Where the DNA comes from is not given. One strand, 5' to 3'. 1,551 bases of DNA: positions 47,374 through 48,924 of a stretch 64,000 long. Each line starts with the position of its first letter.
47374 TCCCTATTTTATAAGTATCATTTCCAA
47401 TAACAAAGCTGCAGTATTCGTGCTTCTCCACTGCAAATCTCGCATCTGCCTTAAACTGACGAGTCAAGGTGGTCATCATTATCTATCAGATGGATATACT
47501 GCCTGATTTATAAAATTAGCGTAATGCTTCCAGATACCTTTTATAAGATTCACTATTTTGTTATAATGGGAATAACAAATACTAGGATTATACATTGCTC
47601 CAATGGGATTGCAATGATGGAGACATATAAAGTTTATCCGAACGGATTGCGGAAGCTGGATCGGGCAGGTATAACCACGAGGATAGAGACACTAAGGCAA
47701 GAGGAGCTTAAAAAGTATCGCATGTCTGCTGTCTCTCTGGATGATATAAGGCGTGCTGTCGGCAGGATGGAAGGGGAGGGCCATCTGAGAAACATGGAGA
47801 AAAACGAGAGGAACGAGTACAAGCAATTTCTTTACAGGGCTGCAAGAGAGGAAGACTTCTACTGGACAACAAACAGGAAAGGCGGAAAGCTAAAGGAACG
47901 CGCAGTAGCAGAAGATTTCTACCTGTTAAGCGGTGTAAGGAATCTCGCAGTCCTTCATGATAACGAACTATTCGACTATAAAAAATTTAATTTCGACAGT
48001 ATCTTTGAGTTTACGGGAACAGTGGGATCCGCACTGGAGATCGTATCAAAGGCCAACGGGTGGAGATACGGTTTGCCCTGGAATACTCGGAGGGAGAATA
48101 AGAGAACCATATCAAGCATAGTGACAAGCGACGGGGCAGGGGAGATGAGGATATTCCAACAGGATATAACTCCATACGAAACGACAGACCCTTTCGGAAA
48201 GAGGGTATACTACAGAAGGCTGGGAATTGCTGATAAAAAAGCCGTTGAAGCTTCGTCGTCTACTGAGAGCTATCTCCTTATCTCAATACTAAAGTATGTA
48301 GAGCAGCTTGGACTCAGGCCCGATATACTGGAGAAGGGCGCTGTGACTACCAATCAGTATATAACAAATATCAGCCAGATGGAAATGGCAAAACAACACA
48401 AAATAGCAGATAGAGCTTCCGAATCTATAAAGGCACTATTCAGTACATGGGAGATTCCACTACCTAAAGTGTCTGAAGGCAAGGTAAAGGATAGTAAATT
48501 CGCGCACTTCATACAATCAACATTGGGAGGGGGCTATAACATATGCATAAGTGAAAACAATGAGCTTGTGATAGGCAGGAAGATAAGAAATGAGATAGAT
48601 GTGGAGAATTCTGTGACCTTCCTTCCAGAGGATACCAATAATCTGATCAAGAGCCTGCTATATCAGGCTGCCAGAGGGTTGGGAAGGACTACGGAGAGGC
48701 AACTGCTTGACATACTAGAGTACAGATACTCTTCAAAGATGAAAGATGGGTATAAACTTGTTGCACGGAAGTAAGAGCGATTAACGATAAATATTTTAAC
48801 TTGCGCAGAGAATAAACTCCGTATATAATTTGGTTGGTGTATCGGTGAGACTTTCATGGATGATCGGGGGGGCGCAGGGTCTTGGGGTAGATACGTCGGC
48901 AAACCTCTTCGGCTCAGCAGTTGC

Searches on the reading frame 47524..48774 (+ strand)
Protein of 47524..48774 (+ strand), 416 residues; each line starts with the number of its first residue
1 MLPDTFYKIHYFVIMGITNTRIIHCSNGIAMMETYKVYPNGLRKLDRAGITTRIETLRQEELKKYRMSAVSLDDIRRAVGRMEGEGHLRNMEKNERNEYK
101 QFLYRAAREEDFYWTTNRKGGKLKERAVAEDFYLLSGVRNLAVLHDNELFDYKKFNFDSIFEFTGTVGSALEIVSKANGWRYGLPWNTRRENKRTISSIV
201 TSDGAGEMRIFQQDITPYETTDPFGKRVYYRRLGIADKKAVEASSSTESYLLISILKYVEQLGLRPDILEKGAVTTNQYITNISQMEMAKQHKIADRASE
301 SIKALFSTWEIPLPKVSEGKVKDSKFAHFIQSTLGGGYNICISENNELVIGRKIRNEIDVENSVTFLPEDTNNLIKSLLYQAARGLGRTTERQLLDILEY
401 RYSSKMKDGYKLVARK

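Call 26: search_protein_families(library=pfam, proteins=[window:47524-48774:+], max_evalue=0.01)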
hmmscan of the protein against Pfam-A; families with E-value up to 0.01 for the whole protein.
window:47524-48774:+ (416 aa): 0 families

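Call 104: search_solved_structures(query=window:47524-48774:+, max_evalue=0.1)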
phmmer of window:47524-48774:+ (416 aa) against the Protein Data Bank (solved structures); distinct sequences matched with E-value up to 0.1: 0.
